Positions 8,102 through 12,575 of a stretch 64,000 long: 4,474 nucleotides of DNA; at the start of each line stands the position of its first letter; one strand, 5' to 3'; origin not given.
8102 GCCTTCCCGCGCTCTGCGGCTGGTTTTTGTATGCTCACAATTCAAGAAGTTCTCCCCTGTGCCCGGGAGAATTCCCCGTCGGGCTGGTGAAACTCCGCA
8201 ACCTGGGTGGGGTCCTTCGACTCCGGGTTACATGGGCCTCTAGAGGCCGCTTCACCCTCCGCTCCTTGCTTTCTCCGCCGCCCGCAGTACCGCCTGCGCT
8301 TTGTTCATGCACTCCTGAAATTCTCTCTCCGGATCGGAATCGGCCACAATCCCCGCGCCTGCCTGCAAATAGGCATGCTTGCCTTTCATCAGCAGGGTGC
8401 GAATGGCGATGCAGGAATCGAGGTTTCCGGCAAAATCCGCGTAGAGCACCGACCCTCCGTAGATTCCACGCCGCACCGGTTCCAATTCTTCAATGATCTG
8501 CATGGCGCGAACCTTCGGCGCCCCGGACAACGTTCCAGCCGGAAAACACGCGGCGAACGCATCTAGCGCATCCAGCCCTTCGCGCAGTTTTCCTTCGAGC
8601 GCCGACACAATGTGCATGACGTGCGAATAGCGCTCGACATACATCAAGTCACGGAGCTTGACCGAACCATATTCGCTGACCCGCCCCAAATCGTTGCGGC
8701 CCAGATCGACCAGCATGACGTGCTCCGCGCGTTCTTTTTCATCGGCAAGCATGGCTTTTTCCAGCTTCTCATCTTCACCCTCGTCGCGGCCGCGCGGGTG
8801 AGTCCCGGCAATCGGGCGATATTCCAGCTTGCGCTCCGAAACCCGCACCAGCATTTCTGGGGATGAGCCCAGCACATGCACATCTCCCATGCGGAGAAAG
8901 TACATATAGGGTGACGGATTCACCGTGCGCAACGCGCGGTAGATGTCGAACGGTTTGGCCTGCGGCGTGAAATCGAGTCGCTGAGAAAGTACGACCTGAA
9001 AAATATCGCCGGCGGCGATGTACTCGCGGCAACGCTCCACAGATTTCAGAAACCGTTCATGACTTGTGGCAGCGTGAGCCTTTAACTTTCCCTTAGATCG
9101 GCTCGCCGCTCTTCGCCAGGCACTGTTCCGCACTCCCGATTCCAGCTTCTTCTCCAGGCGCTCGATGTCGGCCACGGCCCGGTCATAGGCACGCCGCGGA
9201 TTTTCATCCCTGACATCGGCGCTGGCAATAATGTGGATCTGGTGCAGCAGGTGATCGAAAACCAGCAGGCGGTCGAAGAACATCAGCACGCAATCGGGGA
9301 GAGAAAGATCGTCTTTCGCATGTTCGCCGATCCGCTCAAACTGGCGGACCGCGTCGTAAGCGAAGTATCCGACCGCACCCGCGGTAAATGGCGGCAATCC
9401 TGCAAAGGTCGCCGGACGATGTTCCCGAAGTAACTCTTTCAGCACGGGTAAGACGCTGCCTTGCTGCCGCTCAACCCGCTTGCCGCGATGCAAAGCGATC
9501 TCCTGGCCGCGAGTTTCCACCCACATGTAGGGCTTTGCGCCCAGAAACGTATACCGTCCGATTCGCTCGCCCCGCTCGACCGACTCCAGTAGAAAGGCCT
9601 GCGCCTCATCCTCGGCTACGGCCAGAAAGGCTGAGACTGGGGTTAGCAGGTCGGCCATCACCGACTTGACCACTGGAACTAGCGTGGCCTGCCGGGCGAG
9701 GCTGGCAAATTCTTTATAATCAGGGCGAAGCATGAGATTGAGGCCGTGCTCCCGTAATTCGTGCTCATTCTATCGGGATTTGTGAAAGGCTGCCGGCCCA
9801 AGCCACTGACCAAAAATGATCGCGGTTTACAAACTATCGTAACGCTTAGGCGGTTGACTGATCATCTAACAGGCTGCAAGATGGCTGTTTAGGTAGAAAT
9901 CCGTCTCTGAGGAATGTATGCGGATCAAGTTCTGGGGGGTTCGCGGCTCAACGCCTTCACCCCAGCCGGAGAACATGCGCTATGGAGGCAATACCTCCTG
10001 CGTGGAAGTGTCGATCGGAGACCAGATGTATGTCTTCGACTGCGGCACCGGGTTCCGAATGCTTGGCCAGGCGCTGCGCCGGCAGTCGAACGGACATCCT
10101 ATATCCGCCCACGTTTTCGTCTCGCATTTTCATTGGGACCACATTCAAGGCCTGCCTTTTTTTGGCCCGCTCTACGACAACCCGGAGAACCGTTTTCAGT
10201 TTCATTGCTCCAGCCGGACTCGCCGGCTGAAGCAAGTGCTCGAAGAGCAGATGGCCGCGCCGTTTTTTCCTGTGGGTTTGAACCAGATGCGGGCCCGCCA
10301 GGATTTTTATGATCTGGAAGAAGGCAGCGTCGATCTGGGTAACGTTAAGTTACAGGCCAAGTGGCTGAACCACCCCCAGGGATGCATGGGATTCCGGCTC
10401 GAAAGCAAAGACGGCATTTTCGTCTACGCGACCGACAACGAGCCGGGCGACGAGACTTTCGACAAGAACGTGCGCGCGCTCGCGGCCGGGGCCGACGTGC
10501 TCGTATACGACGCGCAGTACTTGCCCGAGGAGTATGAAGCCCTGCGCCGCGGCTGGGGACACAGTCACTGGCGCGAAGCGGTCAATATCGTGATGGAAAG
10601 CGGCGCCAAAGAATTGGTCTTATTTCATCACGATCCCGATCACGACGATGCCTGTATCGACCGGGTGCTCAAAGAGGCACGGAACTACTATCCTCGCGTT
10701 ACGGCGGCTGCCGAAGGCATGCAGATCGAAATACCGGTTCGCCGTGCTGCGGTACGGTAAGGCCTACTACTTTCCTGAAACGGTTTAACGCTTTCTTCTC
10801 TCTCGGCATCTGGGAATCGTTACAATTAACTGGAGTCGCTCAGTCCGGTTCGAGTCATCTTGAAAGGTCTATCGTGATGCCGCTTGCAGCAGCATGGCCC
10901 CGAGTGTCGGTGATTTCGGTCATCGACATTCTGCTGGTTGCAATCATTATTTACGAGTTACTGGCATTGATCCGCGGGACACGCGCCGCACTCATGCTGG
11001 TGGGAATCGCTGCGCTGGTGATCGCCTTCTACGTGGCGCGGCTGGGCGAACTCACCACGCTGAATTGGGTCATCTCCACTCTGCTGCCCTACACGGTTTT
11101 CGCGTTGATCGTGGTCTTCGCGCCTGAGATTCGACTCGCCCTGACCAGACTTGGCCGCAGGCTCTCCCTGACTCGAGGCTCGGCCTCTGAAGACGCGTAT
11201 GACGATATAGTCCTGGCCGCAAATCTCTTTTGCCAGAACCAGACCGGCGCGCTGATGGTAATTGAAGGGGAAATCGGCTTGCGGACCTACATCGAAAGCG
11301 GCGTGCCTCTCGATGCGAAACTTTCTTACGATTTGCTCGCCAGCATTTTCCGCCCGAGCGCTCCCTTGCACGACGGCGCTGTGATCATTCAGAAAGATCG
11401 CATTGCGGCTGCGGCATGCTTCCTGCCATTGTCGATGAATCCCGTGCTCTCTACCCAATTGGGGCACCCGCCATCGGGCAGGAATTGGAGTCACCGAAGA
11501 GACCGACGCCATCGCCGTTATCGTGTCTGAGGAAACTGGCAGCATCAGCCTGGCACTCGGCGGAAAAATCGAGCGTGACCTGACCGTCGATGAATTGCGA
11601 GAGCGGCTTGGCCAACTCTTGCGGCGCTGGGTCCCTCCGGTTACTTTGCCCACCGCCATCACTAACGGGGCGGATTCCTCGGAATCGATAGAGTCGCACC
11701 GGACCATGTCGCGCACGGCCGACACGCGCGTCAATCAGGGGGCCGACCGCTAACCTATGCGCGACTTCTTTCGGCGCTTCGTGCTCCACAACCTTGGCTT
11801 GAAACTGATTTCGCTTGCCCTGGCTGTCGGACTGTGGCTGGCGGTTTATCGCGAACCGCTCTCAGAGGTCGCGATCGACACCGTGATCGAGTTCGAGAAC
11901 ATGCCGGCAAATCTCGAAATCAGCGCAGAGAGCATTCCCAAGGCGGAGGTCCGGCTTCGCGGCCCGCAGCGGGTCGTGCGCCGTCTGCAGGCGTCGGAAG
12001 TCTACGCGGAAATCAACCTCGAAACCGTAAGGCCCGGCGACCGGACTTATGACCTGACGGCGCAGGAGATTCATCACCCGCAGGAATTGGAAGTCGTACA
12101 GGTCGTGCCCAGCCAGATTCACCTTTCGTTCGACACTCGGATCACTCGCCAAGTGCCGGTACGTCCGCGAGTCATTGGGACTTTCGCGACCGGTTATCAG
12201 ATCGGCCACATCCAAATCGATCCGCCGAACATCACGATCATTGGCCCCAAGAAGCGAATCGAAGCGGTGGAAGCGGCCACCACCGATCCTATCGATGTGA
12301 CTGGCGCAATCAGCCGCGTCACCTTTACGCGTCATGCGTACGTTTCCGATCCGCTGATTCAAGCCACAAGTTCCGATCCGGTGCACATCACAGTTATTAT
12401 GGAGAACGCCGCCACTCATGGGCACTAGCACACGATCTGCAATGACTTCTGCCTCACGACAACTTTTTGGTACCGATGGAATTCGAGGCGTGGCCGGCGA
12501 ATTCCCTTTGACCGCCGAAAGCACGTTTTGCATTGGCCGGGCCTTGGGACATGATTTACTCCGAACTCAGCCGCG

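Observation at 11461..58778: Pervasive single-base frameshifts (about 20 genes), several at homopolymers: probable indel-prone assembly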

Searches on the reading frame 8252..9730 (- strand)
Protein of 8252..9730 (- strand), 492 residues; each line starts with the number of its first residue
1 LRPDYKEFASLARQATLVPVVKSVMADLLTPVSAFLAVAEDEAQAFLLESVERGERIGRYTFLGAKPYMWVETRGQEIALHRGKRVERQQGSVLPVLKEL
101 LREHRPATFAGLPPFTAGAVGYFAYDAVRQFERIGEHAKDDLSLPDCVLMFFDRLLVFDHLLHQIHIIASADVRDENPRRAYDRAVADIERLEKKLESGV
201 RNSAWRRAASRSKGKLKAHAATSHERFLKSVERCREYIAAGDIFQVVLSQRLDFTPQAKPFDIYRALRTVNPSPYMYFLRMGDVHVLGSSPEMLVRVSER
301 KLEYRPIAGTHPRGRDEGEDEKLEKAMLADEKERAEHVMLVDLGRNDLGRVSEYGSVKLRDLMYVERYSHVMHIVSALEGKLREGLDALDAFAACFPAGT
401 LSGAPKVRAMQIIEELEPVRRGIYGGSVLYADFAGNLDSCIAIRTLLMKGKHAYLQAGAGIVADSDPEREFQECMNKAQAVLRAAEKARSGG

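Call 28: list_cluster_members(proteins=[window:8252-9730:-, window:12418-13815:+, window:31262-32737:-, window:46872-48392:+, window:53453-54724:+, window:62113-63504:-, window:60212-62092:-, window:14792-16129:+, window:43549-44973:+, window:5675-6823:-])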
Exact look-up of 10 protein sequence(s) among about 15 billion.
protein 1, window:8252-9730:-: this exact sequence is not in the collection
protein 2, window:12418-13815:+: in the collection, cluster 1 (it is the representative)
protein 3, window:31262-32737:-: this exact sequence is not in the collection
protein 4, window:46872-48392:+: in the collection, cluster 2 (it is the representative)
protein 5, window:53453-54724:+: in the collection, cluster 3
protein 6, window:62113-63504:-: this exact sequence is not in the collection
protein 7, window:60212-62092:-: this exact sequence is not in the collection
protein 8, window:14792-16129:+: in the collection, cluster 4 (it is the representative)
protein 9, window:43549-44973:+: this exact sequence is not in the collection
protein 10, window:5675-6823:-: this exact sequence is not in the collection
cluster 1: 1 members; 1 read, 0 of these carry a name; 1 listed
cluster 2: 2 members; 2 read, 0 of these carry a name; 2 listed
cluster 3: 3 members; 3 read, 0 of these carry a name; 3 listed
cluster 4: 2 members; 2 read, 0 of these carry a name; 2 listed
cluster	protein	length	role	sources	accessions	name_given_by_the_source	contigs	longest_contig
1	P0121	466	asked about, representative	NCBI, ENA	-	-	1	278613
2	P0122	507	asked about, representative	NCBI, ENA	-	-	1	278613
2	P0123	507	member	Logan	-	-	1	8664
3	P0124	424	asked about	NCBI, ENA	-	-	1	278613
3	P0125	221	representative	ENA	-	-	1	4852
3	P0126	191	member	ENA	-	-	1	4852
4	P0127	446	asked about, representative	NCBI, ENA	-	-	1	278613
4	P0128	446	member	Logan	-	-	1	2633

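Call 30: find_encoding_contigs(protein=P0123, flank=10000, max_places=6)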
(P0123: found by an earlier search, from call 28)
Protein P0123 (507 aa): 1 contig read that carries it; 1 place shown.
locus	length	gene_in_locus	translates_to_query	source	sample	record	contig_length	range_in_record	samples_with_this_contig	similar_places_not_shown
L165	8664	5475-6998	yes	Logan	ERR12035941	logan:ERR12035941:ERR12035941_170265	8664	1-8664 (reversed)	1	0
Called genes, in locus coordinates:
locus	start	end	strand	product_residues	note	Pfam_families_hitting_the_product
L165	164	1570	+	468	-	-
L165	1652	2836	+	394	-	-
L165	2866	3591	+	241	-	-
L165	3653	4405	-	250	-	PF00196:GerE, PF08281:Sigma70_r4_2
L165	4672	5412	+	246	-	PF02563:Poly_export, PF10531:SLBB, PF22461:SLBB_2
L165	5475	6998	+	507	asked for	-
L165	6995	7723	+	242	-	-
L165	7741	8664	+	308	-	?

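Call 33: find_encoding_contigs(protein=P0125, flank=10000, max_places=6)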
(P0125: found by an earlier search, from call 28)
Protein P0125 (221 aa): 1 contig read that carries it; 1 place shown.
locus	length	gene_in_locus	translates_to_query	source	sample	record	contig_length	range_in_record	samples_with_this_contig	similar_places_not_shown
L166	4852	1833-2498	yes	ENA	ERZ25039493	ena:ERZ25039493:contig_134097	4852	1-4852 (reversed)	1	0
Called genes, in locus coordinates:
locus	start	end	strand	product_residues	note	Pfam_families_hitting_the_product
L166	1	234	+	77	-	?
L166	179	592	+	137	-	PF01943:Polysacc_synt, PF13440:Polysacc_synt_3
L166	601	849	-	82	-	-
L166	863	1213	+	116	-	-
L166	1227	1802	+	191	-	PF13439:Glyco_transf_4 (faint)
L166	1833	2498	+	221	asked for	PF20706:GT4-conflict (weak), PF00534:Glycos_transf_1, PF13692:Glyco_trans_1_4, PF13524:Glyco_trans_1_2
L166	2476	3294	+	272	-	PF13439:Glyco_transf_4, PF13579:Glyco_trans_4_4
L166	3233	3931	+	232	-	PF00534:Glycos_transf_1, PF13524:Glyco_trans_1_2, PF13692:Glyco_trans_1_4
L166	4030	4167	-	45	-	-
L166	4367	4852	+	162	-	?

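Call 34: find_encoding_contigs(protein=P0128, flank=10000, max_places=6)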
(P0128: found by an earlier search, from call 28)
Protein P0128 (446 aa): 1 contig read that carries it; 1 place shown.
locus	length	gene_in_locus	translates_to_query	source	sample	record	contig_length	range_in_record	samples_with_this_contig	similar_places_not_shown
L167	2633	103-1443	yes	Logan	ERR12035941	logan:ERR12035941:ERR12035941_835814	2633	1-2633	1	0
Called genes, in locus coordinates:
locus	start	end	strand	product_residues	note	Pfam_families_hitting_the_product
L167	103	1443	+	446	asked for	PF01593:Amino_oxidase, PF03486:HI0933_like (faint), PF07992:Pyr_redox_2 (faint), PF12831:FAD_oxidored (weak), PF13450:NAD_binding_8, PF01593:Amino_oxidase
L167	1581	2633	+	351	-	?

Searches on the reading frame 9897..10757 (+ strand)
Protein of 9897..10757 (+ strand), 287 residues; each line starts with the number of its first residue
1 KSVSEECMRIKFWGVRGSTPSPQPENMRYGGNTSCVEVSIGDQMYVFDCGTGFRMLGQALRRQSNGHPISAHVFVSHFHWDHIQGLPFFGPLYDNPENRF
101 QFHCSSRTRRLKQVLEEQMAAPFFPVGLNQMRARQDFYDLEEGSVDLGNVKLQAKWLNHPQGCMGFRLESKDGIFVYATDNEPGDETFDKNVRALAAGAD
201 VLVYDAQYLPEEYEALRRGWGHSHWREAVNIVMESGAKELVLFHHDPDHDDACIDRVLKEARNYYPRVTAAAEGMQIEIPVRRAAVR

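Call 50: search_protein_families(library=pfam, max_evalue=0.001, proteins=[window:9897-10757:+])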
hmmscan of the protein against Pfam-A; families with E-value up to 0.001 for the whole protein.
seq(287 aa): 2 families
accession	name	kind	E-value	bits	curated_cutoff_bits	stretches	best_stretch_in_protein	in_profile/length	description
PF12706.13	Lactamase_B_2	-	3.2e-20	73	27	1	46-245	4-200/200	Beta-lactamase superfamily domain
PF00753.33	Lactamase_B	-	6.8e-07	29.9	22.7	1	30-197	3-162/196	Metallo-beta-lactamase superfamily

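Call 65: list_cluster_members(proteins=[window:9918-10757:+, window:11757-12425:+, window:26761-28572:-, window:42129-43544:+, window:46068-46805:+, window:48392-49117:+, window:59554-60345:-, window:36347-37768:+, window:38326-39879:+, window:10874-11527:+])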
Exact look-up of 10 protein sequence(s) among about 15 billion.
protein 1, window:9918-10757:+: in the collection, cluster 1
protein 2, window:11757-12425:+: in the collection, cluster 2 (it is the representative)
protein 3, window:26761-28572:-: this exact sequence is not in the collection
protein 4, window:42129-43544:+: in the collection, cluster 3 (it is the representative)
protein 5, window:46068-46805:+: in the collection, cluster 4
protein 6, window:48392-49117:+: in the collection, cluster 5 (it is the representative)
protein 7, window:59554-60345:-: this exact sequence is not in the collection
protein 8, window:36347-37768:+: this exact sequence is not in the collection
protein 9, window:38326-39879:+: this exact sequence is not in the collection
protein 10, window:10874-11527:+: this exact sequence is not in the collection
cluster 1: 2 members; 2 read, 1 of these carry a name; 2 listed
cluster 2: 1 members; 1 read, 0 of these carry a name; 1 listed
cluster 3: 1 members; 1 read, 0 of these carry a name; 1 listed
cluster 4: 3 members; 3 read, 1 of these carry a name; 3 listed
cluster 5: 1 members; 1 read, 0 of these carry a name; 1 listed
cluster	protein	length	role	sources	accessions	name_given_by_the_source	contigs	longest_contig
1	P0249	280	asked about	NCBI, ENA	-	-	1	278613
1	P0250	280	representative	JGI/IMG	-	phosphoribosyl 1,2-cyclic phosphodiesterase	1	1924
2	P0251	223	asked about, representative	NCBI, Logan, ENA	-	-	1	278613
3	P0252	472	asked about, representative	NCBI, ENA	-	-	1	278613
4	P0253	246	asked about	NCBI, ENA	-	-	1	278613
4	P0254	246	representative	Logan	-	-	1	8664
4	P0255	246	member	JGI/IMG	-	polysaccharide biosynthesis/export protein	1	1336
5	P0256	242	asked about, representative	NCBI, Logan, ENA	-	-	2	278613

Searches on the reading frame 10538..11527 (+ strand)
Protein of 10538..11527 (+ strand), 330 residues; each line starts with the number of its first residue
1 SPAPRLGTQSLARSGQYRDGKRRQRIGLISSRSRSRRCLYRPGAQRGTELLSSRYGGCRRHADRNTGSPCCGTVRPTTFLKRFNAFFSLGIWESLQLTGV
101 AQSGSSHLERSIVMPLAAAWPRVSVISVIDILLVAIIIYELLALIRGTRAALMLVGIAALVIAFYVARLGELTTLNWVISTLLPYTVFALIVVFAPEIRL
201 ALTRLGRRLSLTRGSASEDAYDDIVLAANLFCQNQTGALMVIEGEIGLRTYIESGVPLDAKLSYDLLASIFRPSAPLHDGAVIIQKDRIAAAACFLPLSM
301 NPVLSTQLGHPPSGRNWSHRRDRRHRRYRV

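Call 8: search_protein_families(library=pfam, max_evalue=0.01, proteins=[window:10538-11527:+])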
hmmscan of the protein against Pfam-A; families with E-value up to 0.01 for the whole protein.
seq(330 aa): 2 families
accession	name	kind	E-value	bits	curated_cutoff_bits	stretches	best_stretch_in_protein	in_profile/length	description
PF02457.21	DAC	-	5.2e-21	74.9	27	1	229-309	5-84/119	DisA bacterial checkpoint controller nucleotide-binding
PF19293.4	CdaA_N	-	1.3e-07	32.1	23.8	1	122-198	4-81/81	CdaA N-terminal transmembrane domain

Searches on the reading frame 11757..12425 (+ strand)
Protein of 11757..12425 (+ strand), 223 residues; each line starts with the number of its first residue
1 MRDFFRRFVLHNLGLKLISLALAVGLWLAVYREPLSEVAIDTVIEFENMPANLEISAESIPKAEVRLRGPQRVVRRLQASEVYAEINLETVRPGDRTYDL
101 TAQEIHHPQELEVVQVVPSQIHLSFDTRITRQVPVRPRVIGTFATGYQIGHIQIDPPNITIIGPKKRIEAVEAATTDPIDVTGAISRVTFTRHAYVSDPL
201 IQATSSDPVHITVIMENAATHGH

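Call 66: find_encoding_contigs(protein=window:11757-12425:+, flank=10000, max_places=6)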
Protein window:11757-12425:+ (223 aa): 1 contig read that carries it; 1 place shown.
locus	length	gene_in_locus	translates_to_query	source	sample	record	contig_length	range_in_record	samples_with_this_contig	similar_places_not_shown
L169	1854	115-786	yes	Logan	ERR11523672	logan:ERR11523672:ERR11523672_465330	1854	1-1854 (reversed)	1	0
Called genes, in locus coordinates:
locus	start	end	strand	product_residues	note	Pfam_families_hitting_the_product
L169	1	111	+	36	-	?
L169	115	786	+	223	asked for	PF07949:YbbR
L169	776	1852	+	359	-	?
